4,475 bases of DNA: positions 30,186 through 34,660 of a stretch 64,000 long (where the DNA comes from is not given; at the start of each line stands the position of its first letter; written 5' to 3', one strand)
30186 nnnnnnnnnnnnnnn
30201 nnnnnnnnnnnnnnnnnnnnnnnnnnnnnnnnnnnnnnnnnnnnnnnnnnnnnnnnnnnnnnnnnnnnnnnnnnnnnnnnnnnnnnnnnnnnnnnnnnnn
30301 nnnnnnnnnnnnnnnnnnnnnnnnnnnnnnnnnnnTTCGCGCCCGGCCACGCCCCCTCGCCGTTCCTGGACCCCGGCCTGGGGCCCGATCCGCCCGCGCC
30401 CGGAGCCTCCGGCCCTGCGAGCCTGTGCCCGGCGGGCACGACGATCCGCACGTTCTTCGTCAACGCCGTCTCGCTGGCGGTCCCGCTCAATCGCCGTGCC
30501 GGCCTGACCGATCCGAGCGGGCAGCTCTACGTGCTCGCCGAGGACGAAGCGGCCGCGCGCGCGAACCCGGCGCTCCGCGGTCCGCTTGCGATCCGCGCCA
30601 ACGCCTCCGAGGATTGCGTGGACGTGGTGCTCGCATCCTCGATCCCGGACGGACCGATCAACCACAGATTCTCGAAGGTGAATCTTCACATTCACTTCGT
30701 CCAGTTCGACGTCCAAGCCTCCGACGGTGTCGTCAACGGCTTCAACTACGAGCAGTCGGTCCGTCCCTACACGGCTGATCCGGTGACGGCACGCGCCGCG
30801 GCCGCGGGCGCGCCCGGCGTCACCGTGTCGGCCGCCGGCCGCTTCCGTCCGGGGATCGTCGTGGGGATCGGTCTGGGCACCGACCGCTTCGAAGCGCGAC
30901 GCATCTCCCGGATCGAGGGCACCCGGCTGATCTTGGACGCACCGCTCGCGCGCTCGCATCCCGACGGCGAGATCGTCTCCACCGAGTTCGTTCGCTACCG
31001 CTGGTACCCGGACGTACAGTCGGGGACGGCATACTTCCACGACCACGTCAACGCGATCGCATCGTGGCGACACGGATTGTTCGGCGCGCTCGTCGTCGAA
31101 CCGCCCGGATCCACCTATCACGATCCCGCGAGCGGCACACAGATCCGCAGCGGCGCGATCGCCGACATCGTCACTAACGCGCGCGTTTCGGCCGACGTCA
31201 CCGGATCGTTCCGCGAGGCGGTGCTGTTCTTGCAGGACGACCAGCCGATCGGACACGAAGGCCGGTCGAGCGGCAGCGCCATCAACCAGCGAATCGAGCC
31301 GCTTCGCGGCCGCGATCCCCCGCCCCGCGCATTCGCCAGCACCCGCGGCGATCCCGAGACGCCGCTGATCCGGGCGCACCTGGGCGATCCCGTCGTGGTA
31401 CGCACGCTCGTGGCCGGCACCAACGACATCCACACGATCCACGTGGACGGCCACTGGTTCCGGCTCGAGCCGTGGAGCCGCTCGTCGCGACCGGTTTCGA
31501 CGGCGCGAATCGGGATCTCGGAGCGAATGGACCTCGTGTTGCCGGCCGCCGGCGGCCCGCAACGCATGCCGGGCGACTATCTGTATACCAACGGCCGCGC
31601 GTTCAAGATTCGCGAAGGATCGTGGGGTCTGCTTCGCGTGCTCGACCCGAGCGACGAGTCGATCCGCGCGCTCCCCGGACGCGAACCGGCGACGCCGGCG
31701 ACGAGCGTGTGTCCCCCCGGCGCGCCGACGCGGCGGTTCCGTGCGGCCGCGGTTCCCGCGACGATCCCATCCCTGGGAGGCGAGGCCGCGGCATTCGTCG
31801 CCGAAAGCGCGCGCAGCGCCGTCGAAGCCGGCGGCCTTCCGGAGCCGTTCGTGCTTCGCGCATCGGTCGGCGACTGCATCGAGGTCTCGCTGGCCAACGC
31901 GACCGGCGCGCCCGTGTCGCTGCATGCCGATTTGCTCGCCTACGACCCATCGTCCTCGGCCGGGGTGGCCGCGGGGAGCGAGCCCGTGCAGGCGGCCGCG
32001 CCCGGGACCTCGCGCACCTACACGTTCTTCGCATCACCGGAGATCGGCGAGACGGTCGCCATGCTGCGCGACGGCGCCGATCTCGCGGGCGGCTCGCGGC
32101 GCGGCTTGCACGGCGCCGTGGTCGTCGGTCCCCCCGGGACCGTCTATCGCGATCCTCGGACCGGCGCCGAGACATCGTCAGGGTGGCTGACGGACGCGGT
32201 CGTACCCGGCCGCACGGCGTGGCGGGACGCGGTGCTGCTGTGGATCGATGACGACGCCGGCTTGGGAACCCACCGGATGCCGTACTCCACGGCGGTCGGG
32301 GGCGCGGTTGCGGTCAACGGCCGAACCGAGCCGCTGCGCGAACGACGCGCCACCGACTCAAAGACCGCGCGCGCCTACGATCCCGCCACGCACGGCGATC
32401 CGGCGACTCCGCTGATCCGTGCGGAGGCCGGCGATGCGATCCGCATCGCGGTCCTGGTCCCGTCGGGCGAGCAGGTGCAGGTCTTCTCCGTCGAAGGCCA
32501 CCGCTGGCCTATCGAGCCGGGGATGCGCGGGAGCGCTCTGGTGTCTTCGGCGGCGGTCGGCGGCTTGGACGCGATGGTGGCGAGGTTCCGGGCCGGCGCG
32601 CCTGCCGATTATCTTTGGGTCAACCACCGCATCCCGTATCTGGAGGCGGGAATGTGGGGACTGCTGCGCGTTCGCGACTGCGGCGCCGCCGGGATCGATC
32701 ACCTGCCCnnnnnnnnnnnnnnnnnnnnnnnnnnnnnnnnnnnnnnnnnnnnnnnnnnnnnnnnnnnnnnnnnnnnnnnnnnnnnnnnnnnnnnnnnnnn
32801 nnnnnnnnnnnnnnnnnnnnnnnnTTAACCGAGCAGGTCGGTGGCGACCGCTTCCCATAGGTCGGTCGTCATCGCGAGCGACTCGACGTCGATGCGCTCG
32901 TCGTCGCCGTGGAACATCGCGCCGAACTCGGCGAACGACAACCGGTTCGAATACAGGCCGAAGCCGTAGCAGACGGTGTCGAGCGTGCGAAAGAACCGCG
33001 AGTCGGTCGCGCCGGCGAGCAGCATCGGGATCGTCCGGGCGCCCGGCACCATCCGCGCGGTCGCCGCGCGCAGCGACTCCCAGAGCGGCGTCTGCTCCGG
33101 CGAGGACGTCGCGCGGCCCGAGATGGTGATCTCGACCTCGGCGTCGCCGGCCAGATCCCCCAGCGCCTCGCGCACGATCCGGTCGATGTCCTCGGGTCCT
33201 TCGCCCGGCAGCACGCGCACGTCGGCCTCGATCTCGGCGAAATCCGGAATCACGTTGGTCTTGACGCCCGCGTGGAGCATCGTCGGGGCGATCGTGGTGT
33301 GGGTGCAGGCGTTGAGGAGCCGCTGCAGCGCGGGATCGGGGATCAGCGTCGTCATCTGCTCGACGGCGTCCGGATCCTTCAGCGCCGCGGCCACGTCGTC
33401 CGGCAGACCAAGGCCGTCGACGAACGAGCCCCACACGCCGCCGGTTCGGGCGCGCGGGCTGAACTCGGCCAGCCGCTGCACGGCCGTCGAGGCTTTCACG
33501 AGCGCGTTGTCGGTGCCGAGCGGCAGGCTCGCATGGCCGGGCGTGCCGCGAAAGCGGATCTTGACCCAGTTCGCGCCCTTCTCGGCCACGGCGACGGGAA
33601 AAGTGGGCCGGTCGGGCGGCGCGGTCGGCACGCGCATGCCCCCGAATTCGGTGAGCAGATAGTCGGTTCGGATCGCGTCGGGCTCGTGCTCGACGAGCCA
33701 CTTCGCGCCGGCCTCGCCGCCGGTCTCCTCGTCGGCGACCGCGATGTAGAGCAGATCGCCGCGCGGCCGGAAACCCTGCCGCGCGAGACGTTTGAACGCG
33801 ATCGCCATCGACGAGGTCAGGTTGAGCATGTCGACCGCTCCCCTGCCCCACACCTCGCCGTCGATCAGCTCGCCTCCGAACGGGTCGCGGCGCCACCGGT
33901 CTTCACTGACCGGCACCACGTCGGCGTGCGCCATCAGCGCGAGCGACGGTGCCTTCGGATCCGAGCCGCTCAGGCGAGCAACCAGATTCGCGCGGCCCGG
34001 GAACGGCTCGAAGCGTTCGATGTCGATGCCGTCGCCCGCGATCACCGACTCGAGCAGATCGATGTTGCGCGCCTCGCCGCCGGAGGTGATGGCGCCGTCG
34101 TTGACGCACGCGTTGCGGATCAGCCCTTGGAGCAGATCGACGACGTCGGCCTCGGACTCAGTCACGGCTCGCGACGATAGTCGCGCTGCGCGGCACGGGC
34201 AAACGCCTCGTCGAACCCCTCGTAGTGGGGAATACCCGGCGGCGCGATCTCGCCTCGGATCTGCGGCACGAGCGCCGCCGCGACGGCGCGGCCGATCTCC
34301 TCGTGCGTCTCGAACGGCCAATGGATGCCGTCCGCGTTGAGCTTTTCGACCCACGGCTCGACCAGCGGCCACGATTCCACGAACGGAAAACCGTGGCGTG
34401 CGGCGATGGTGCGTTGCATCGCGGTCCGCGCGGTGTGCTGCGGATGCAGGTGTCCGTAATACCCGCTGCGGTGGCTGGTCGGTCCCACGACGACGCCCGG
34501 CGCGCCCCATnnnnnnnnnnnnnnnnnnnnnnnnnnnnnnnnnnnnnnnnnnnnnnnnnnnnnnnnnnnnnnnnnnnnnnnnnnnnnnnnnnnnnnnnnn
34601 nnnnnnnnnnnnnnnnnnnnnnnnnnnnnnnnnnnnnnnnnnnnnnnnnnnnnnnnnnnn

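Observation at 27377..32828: Two-domain blue-copper lipoprotein co-transcribed with a giant six-cupredoxin-domain multicopper oxidase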

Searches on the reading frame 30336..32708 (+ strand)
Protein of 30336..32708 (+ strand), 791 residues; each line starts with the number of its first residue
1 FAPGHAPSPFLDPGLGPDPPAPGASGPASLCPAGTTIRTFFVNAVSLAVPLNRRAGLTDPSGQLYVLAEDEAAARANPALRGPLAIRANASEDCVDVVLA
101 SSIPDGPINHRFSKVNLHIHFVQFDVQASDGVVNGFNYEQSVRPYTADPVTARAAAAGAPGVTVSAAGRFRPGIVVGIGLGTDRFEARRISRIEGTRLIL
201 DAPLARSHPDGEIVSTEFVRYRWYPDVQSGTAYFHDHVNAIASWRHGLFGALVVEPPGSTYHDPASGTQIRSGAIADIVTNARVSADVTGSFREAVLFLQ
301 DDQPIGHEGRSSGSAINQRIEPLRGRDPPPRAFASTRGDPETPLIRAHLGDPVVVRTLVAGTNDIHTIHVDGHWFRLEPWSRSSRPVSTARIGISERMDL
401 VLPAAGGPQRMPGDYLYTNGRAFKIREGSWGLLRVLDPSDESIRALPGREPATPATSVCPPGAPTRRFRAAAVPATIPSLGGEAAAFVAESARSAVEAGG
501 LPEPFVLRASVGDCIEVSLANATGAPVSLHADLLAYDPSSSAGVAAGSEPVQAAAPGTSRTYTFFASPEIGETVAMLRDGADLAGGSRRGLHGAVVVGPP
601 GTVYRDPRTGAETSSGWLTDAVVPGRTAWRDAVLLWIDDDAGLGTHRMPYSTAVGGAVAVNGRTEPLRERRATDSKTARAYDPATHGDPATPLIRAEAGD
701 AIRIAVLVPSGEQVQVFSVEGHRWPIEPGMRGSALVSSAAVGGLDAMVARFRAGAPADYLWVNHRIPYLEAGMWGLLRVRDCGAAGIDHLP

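Call 36: search_solved_structures(query=window:30336-32708:+, max_evalue=0.001, show_alignments=1)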
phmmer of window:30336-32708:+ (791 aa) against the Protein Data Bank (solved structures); distinct sequences matched with E-value up to 0.001: 15.
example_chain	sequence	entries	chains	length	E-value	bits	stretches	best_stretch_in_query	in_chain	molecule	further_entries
9bxa_A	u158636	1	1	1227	3.6e-72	247.2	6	645-779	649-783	MnxG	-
4bxs_V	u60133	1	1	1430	1.1e-05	27.3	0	506-550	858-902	VENOM PROTHROMBIN ACTIVATOR PSEUTARIN-C NON-CATALYTIC SUBUNIT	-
7pu0_A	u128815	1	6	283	1.3e-05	27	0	500-569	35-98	Two-domain laccase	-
7pfr_A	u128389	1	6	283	1.3e-05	27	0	500-566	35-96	Two-domain laccase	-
7pes_A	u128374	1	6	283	1.6e-05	26.7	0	500-566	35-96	Two-domain laccase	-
6s0o_B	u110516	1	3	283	2e-05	26.4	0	500-566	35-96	Two-domain laccase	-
8p9u_C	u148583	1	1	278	2.4e-05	26.2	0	500-566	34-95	Two-domain laccase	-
8p9u_A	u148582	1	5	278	2.5e-05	26.1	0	500-566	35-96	Two-domain laccase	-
8fdg_A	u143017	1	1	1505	5.8e-05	24.9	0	502-571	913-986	Coagulation factor V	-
7puh_A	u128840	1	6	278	7.2e-05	24.6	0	500-569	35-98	Two-domain laccase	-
7ptm_A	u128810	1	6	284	7.5e-05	24.5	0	500-566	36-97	Two-domain laccase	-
8p9v_A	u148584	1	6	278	0.00011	23.9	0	500-566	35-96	Two-domain laccase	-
3tas_A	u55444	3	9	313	0.00017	23.4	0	500-565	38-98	Small laccase, multi-copper oxidase | small laccase, oxidoreductase | small laccase, two-domain laccase, multi-copper oxidase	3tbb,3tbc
7kve_B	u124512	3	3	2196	0.0002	23.1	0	502-571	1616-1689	Coagulation factor V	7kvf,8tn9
3t9w_A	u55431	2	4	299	0.00044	22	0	501-564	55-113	small laccase, multi-copper oxidase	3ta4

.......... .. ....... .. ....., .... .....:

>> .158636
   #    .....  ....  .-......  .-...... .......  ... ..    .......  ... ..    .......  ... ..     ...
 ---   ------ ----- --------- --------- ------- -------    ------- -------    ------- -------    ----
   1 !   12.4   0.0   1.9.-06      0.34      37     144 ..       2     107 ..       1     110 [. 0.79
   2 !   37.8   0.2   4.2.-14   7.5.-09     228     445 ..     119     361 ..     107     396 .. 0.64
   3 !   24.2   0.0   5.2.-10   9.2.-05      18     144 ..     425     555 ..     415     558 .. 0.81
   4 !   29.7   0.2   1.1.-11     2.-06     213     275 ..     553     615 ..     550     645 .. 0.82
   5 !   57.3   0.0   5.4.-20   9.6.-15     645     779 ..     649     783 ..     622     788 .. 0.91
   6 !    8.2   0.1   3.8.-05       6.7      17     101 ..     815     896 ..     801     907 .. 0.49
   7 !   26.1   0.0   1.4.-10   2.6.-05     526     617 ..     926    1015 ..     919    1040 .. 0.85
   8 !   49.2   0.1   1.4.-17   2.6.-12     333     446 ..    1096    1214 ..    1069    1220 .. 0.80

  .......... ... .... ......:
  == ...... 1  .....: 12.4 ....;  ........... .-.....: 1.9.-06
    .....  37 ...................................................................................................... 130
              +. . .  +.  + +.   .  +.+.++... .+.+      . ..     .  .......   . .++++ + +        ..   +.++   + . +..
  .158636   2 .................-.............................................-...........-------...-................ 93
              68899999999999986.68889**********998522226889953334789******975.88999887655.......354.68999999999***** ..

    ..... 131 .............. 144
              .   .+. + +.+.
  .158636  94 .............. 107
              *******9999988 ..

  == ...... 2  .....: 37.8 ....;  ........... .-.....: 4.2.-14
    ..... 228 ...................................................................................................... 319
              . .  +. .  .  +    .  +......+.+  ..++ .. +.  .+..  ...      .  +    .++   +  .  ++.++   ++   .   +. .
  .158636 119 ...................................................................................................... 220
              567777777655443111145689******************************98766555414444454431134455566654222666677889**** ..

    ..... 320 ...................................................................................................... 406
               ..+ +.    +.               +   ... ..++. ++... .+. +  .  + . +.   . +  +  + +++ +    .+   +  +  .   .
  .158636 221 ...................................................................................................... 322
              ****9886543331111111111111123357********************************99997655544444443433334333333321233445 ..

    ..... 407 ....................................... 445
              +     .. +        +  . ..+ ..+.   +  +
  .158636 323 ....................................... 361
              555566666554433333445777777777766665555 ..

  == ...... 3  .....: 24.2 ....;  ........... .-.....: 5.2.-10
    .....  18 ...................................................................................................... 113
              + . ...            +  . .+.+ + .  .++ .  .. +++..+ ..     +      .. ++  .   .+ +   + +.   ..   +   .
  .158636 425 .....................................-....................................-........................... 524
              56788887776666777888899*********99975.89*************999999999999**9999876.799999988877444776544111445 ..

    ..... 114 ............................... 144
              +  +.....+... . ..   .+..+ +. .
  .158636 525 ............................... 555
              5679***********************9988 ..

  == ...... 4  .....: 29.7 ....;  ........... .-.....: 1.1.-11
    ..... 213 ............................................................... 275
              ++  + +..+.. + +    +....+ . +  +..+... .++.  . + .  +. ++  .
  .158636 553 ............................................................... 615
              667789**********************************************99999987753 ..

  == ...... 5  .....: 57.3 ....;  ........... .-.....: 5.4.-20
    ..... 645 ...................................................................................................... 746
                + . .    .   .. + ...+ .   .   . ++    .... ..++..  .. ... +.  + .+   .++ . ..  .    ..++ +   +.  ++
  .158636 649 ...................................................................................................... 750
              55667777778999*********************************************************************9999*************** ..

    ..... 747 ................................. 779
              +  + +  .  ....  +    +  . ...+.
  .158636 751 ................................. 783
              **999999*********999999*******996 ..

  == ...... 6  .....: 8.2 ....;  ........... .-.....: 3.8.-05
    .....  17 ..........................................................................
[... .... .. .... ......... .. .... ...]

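Call 39: predict_structure(alignment_id=A2)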
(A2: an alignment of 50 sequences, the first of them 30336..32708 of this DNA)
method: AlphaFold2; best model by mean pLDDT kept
length: 791 residues; sequences in the alignment: 50
mean_pLDDT: 88.4   pTM: 0.90
mean pLDDT of the five models: 88.4, 87.8, 87.1, 83.7, 82.9
residues with pLDDT >= 90: 530; 70-90: 196; 50-70: 38; < 50: 27
segments of 3 or more residues with pLDDT < 50: 1-10, 123-138
pLDDT, mean of each block of 10 residues (from residue 1): 31 68 82 91 95 91 95 94 94 90 88 82 38 38 88 96 94 92 93 97 95 91 74 80 85 93 96 96 94 95 80 89 64 71 96 92 80 94 92 85 96 95 89 95 93 91 96 95 93 94 96 98 96 96 93 96 97 96 89 97 94 95 95 94 63 84 93 84 93 96 96 91 89 91 92 96 93 96 84 83
secondary structure, 60 per line:
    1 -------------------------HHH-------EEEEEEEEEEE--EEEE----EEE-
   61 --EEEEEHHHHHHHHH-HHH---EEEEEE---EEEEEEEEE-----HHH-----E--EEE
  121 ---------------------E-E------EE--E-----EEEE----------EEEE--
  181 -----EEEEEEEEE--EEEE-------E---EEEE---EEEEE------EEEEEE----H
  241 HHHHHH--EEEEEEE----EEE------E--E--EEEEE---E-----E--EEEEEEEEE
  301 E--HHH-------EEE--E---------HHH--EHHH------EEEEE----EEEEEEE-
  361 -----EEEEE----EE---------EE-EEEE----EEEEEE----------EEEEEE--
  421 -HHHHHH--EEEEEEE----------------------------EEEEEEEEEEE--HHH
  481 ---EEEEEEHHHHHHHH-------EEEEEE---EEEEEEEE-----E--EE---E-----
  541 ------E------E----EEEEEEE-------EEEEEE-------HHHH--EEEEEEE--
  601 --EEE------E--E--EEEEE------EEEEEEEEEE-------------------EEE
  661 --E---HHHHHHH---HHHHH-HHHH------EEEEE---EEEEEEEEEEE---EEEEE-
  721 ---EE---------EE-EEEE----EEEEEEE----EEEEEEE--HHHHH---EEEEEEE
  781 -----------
elements in order (helices of 4 or more, strands of 3 or more residues): E36-46 E49-52 E57-59 E63-67 H68-76 E84-89 E93-101 E118-120 E161-164 E175-178 E186-194 E197-200 E212-215 E219-223 E230-235 H240-246 E249-255 E260-262 E275-279 E292-301 E314-316 E344-348 E353-359 E366-370 E389-392 E397-402 E413-418 H422-427 E430-436 E465-475 E484-489 H490-497 E505-510 E514-521 E559-565 E573-578 H586-589 E592-598 E603-605 E618-622 E629-638 E658-660 H667-673 H677-681 H683-686 E693-697 E701-711 E715-719 E738-741 E746-752 E757-763 H766-770 E774-780

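Call 43: fold_search(model_id=the predicted structure, library=pdb)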
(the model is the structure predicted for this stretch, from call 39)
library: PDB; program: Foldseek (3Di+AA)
matches with E <= 10: 1700; with E <= 0.001: 533
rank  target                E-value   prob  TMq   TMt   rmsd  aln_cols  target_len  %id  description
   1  9bxa_A                7.4e-60  1.00  0.72  0.48   7.4       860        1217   23  Structure of Mnx H340A complex from Bacillus sp. PL-12 (released 2024-08-07)
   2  5n0k                  1.6e-28  1.00  0.54  0.42   9.2       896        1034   14  Rat ceruloplasmin orthorhombic form (released 2017-12-13)
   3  4bxs_V                2.9e-28  1.00  0.54  0.35   8.7       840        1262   12  Crystal Structure of the Prothrombinase Complex from the Venom of Pseudonaja Textilis (released 2013-07-31)
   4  4enz                  4.0e-28  1.00  0.53  0.41   9.2       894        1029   13  Structure of human ceruloplasmin at 2.6 A resolution (released 2013-04-17)
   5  4ejx_A                1.4e-27  1.00  0.53  0.42   9.6       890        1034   12  Structure of ceruloplasmin-myeloperoxidase complex (released 2013-04-10)
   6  2j5w                  4.4e-27  1.00  0.53  0.42   8.9       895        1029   12  Ceruloplasmin revisited: structural and functional roles of various metal cation binding sites (released 2007-02-06)
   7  1kcw                  7.6e-27  1.00  0.53  0.42   9.0       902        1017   11  X-RAY CRYSTAL STRUCTURE OF HUMAN CERULOPLASMIN AT 3.0 ANGSTROMS (released 1997-02-12)
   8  7kwo_A                1.3e-25  1.00  0.52  0.36   9.0       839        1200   12  rFVIIIFc-VWF-XTEN (BIVV001) (released 2021-03-03)
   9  7kve                  1.4e-25  1.00  0.51  0.31  10.0       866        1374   10  Cryo-EM structure of human Factor V at 3.3 Angstrom resolution (released 2021-03-10)
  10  8fdg                  2.1e-25  1.00  0.51  0.28   9.6       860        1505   10  Cryo-EM structure of coagulation factor V short (released 2023-03-15)
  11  6mf0_A                2.8e-25  1.00  0.52  0.34   8.5       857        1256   12  Crystal Structure Determination of Human/Porcine Chimera Coagulation Factor VIII (released 2019-09-11)
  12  6mf2_A                7.6e-25  1.00  0.50  0.34   8.9       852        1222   12  Improved Model of Human Coagulation Factor VIII (released 2019-09-11)
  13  6mf0_B                1.1e-24  1.00  0.51  0.34   9.0       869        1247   12  Crystal Structure Determination of Human/Porcine Chimera Coagulation Factor VIII (released 2019-09-11)
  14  7kbt_A                1.5e-24  1.00  0.52  0.35   8.7       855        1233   12  Factor VIII in complex with the anti-C2 domain antibody, G99 (released 2020-11-18)
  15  4bdv_A                2.6e-24  1.00  0.50  0.63   8.8       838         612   12  CRYSTAL STRUCTURE OF A TRUNCATED B-DOMAIN HUMAN FACTOR VIII (released 2013-05-15)
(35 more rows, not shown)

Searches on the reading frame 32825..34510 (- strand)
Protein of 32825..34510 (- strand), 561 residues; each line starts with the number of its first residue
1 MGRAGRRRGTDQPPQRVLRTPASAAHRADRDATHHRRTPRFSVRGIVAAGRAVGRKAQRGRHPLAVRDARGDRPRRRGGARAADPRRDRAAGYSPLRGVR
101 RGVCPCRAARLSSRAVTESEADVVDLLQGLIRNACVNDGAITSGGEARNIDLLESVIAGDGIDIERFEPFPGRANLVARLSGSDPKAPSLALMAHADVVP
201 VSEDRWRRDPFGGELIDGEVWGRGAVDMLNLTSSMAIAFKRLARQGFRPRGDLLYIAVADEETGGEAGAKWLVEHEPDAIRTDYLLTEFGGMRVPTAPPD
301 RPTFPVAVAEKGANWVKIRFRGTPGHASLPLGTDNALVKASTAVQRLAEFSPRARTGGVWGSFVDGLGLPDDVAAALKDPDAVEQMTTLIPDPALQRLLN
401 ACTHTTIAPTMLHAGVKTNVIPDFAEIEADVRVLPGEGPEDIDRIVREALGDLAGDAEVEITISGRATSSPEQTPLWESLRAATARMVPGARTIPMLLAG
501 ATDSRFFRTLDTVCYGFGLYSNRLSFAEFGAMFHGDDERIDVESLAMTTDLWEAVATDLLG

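Call 9: search_protein_families(library=pfam, proteins=[window:32825-34510:-], max_evalue=0.01)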
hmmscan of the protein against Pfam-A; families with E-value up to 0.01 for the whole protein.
window:32825-34510:- (561 aa): 3 families
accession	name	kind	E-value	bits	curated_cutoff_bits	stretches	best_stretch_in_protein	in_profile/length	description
PF01546.33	Peptidase_M20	-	4.2e-28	99.1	24.6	1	191-556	1-204/206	Peptidase family M20/M25/M40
PF07687.19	M20_dimer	-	5.9e-17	62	21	1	308-455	1-104/107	Peptidase dimerisation domain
PF04389.22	Peptidase_M28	-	3.7e-05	24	21.3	1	175-279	1-83/193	Peptidase family M28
